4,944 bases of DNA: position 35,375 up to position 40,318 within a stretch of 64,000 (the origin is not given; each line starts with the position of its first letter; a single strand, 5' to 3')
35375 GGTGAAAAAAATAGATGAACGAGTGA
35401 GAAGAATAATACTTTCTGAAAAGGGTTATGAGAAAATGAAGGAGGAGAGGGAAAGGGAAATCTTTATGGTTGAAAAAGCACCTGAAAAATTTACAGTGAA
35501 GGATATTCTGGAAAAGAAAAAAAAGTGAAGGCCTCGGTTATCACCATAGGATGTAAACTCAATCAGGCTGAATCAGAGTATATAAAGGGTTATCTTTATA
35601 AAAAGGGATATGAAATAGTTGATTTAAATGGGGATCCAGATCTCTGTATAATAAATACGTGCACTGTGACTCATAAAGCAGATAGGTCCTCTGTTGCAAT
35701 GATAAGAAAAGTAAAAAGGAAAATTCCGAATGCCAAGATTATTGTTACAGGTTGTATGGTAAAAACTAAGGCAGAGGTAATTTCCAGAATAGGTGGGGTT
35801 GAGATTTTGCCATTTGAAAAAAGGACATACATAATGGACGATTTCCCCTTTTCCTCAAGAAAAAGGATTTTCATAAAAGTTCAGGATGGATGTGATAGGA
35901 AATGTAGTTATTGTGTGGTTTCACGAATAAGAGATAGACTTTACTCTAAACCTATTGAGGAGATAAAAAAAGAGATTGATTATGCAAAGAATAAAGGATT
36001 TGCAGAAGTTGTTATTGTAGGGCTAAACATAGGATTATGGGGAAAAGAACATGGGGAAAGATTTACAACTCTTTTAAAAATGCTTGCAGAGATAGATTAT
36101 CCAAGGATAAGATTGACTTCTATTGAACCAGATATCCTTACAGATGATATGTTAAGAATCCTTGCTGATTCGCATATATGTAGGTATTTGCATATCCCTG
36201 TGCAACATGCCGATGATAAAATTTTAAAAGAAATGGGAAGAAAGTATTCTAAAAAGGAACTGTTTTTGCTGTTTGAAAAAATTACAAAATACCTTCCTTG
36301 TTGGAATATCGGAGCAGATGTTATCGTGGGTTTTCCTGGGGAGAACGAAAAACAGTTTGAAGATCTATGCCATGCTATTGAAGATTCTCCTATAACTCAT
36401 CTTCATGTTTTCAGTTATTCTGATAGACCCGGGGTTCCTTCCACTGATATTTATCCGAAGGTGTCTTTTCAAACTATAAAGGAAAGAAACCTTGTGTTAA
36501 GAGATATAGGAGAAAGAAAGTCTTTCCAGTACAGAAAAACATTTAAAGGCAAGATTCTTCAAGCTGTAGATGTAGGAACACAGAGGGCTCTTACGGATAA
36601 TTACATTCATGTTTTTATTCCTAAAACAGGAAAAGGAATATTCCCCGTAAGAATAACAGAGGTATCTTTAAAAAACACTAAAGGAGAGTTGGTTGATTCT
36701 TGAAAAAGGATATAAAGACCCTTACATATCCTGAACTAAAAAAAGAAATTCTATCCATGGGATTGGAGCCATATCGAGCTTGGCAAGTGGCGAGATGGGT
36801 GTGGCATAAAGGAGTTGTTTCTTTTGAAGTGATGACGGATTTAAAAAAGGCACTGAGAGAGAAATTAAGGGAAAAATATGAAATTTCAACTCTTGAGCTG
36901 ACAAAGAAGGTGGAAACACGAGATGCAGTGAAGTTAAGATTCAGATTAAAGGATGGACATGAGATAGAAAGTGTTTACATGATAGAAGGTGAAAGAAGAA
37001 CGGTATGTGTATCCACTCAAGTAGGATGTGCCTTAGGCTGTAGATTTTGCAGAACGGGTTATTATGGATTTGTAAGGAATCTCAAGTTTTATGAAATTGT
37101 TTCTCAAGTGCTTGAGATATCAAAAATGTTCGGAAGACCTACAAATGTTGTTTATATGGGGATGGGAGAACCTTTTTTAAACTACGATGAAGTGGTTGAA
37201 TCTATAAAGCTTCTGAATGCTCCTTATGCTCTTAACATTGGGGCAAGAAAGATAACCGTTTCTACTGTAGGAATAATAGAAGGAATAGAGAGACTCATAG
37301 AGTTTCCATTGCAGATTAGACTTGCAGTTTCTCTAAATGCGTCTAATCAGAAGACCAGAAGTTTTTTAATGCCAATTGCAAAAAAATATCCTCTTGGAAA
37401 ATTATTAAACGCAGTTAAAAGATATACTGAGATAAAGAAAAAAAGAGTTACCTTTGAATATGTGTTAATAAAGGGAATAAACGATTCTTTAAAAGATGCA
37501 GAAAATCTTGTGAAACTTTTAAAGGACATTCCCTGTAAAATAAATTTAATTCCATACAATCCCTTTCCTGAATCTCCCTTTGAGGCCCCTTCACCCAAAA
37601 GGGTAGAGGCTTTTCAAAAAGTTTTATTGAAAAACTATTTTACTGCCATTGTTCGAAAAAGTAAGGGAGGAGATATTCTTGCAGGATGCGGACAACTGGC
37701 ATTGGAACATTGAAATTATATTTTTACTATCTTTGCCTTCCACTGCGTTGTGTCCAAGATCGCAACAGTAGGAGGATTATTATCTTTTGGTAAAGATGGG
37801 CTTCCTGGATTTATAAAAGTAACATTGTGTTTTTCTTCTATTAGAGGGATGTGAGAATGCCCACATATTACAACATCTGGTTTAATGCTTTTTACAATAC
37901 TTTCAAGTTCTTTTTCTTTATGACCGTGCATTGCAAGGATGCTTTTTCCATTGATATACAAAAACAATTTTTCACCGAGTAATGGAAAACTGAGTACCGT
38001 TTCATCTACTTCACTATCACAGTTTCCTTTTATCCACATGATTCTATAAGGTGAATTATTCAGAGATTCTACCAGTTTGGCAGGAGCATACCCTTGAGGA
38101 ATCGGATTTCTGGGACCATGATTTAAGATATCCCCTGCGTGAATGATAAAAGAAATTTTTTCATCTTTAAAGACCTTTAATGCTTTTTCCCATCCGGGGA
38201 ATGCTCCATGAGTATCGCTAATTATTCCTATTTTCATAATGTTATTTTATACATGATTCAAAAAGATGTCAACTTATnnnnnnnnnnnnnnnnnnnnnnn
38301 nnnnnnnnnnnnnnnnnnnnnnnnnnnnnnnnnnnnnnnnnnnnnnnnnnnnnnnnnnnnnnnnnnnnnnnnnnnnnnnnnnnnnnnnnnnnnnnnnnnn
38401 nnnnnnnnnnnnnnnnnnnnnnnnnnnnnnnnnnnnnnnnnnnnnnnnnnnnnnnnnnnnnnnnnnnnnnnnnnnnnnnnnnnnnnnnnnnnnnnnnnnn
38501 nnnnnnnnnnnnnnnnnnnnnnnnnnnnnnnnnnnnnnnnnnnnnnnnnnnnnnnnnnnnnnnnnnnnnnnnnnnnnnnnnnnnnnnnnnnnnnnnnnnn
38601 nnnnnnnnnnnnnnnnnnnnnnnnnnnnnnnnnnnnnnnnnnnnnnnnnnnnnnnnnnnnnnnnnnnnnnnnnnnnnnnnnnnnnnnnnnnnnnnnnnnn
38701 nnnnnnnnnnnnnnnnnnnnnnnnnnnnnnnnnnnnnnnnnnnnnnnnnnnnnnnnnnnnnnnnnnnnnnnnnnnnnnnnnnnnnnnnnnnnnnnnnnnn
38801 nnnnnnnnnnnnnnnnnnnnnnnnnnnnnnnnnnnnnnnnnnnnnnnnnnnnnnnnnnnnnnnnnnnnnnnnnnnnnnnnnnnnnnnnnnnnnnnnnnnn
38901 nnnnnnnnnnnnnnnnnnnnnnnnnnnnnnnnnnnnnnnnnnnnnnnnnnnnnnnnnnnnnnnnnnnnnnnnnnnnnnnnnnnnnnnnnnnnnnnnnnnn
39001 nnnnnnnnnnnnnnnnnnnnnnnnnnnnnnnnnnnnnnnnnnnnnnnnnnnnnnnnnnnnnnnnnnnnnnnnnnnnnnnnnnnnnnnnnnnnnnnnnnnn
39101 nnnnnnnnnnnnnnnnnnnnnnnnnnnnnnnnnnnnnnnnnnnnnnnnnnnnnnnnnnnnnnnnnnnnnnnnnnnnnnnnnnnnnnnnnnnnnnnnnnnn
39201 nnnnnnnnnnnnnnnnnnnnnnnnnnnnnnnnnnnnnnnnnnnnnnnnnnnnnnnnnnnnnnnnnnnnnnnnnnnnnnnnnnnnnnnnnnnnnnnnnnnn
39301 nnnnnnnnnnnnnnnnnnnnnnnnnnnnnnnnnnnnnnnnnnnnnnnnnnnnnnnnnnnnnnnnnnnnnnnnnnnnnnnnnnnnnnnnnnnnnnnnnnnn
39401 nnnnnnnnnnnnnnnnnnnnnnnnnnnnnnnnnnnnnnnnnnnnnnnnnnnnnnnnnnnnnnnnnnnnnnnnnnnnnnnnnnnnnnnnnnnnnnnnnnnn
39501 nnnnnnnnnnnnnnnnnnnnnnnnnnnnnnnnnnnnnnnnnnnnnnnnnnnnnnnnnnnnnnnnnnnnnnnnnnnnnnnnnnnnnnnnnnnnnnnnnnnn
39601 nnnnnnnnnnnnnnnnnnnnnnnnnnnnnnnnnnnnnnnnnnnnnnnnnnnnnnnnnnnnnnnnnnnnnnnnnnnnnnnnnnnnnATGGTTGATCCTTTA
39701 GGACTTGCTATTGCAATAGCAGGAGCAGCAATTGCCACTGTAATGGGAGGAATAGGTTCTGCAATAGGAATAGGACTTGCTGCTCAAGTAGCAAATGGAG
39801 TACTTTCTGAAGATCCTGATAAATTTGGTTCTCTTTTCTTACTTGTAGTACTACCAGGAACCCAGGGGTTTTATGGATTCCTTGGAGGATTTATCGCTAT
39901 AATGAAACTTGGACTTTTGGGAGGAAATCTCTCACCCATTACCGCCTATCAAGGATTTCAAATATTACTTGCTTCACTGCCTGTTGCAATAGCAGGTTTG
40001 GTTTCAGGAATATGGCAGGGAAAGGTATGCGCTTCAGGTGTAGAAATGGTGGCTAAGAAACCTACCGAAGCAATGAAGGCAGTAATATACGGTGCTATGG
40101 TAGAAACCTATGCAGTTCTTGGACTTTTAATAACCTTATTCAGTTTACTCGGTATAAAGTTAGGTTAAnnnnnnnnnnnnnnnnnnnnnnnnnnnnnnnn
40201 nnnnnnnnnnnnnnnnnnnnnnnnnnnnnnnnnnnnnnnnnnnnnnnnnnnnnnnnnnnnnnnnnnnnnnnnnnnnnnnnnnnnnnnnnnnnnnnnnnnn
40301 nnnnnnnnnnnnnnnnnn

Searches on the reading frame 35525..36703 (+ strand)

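Call 33: search_protein_families(library=pfam, proteins=[window:35525-36703:+], max_evalue=0.00001)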
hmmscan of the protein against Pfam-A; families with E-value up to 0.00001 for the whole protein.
window:35525-36703:+ (392 aa): 2 families
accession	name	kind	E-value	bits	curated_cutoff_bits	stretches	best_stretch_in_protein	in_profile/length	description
PF04055.27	Radical_SAM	-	2.5e-26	93.2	29.5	1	117-283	1-164/166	Radical SAM superfamily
PF00919.26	UPF0004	-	4.2e-24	84.9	27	1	2-88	1-88/98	Uncharacterized protein family UPF0004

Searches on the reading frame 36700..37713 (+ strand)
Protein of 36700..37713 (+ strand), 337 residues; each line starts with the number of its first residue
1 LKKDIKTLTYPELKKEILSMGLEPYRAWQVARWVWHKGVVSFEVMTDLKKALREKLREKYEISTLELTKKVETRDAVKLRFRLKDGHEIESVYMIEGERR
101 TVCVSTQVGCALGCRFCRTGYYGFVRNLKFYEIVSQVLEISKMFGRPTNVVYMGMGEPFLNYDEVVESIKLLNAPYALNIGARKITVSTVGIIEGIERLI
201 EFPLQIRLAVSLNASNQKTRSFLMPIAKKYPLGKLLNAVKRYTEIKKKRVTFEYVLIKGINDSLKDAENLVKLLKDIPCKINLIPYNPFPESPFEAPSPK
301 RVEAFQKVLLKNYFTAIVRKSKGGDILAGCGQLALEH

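Call 33: search_protein_families(library=pfam, proteins=[window:36700-37713:+], max_evalue=0.00001)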
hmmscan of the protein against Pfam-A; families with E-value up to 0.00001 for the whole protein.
window:36700-37713:+ (337 aa): 2 families
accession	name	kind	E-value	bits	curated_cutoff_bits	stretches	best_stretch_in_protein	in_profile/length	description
PF04055.27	Radical_SAM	-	5.1e-20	72.7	29.5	1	105-265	2-160/166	Radical SAM superfamily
PF21016.3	RlmN_N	-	1.4e-16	60.4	24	1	5-62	3-60/60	Ribosomal RNA large subunit methyltransferase N-terminal domain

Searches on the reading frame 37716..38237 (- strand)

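Call 33: search_protein_families(library=pfam, proteins=[window:37716-38237:-], max_evalue=0.00001)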
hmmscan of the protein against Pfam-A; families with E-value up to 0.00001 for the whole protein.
window:37716-38237:- (173 aa): 3 families
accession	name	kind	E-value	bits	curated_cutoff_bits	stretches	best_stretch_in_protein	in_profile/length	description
PF12850.12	Metallophos_2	-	1.4e-30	106.8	27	1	1-164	1-152/154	Calcineurin-like phosphoesterase superfamily domain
PF00149.33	Metallophos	-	1.6e-17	65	21.5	1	1-131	1-191/191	Calcineurin-like phosphoesterase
PF14582.11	Metallophos_3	-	2.3e-06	27.6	28.2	0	104-146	195-238/259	Metallophosphoesterase, calcineurin superfamily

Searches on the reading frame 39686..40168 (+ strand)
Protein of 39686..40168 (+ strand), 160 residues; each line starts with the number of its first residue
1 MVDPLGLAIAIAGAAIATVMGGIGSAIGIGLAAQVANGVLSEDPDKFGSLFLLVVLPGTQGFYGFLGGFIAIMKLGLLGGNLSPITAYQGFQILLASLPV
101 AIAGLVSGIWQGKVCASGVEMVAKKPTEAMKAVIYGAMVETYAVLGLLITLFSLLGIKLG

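Call 33: search_protein_families(library=pfam, proteins=[window:39686-40168:+], max_evalue=0.00001)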
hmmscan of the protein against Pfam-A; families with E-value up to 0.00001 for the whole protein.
window:39686-40168:+ (160 aa): 1 family
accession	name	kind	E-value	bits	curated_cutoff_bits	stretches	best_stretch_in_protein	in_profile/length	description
PF00137.26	ATP-synt_C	-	3.4e-29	101.3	24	2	95-151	2-58/60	ATP synthase subunit C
